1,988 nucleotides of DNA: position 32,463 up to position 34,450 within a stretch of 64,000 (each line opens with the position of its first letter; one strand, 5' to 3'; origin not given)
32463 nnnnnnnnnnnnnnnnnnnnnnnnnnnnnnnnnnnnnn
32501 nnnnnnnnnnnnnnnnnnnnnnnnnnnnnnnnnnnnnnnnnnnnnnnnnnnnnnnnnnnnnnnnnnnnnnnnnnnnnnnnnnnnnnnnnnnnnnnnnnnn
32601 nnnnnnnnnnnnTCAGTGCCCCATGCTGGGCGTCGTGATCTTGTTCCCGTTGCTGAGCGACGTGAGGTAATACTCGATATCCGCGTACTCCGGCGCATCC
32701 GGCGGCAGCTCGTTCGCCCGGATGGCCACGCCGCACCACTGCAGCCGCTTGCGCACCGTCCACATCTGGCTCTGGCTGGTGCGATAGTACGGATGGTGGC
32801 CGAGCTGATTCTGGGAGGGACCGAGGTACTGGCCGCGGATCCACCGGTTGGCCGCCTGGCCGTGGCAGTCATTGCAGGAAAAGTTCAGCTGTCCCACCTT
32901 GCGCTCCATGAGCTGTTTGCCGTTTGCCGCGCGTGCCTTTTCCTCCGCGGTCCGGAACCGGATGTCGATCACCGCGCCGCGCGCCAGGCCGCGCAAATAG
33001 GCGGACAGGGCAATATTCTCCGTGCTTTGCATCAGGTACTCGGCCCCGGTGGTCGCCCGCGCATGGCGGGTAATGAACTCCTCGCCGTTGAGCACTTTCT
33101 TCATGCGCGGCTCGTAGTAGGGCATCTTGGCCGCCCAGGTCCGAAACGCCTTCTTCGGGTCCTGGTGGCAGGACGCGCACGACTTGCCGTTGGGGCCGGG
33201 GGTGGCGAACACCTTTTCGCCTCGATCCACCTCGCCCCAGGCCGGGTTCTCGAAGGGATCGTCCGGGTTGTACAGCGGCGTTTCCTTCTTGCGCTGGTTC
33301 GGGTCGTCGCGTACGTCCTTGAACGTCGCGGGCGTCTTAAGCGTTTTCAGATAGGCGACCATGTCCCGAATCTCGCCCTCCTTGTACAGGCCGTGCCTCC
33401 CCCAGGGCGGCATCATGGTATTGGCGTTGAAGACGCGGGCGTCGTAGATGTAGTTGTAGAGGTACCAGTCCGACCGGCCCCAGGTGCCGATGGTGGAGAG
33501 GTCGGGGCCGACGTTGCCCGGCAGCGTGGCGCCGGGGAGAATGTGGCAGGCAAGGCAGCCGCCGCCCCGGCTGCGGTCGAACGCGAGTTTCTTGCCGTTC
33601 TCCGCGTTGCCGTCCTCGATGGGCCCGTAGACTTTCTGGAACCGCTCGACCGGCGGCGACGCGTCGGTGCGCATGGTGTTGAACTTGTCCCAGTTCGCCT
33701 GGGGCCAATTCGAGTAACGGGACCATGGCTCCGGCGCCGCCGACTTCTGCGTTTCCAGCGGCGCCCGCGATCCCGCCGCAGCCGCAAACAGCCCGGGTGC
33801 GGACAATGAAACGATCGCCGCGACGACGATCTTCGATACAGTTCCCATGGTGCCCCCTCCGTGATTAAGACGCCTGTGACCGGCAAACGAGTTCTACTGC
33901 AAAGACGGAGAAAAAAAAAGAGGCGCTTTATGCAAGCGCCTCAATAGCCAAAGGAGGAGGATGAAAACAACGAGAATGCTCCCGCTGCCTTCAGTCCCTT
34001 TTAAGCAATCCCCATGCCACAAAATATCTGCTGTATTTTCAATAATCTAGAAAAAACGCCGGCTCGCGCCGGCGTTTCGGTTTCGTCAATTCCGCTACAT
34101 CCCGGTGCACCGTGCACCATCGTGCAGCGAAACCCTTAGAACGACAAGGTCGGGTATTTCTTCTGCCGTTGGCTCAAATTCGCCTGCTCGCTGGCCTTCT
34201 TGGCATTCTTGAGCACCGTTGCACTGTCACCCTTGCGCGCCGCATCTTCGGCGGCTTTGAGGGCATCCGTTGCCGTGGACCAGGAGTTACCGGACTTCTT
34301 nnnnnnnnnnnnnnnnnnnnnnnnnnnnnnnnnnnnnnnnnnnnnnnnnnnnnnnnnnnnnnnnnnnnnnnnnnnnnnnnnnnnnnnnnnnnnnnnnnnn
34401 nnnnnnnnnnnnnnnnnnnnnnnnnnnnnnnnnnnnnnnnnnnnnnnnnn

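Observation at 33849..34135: AT-rich gap with a near-consensus sigma-54 promoter followed by a strong terminator before the fused soxXA start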

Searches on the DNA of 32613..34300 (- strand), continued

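Call 79: search_with_rna_model(model_id=R1, sources=[L149, L165, L194, L202, L179, L180, L184, L135], max_evalue=10, filters=off, show_alignments=3)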
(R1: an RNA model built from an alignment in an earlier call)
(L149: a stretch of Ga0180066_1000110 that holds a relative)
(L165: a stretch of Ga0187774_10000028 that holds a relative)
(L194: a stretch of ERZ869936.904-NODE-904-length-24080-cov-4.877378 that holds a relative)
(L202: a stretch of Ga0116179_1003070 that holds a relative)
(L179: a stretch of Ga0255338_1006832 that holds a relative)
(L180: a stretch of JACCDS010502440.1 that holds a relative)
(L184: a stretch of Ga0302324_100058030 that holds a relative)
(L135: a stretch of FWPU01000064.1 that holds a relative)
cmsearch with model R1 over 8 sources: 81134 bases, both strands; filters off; matches with E-value up to 10: 16.
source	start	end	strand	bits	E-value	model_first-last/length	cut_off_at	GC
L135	7025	7108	+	78.9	1.6e-21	1-88/88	no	0.57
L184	3810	3898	+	62.4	1.4e-16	1-88/88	no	0.47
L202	1820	1861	+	15.5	0.018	1-88/88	no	0.48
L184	2905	2948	-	15.1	0.022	1-88/88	no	0.55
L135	6993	7065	-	12.7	0.12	1-88/88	no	0.49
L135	7081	7100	-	11.8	0.22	61-80/88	no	0.75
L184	3808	3855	-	10.4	0.59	1-88/88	no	0.44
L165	2816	2875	+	9.7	0.95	1-88/88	no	0.52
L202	1827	1852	-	8.3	2.6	8-37/88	no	0.54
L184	2914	2941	+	8.2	2.7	8-37/88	no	0.68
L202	371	427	-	7.8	3.7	1-88/88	no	0.49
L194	8017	8040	+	7.7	4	10-35/88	no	0.83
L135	11455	11510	+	7.3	5.1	1-88/88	no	0.34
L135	606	623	-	7.2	5.4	62-79/88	no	0.94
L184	3871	3890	-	6.6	8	61-80/88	no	0.65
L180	690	725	+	6.4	9.8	1-88/88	no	0.64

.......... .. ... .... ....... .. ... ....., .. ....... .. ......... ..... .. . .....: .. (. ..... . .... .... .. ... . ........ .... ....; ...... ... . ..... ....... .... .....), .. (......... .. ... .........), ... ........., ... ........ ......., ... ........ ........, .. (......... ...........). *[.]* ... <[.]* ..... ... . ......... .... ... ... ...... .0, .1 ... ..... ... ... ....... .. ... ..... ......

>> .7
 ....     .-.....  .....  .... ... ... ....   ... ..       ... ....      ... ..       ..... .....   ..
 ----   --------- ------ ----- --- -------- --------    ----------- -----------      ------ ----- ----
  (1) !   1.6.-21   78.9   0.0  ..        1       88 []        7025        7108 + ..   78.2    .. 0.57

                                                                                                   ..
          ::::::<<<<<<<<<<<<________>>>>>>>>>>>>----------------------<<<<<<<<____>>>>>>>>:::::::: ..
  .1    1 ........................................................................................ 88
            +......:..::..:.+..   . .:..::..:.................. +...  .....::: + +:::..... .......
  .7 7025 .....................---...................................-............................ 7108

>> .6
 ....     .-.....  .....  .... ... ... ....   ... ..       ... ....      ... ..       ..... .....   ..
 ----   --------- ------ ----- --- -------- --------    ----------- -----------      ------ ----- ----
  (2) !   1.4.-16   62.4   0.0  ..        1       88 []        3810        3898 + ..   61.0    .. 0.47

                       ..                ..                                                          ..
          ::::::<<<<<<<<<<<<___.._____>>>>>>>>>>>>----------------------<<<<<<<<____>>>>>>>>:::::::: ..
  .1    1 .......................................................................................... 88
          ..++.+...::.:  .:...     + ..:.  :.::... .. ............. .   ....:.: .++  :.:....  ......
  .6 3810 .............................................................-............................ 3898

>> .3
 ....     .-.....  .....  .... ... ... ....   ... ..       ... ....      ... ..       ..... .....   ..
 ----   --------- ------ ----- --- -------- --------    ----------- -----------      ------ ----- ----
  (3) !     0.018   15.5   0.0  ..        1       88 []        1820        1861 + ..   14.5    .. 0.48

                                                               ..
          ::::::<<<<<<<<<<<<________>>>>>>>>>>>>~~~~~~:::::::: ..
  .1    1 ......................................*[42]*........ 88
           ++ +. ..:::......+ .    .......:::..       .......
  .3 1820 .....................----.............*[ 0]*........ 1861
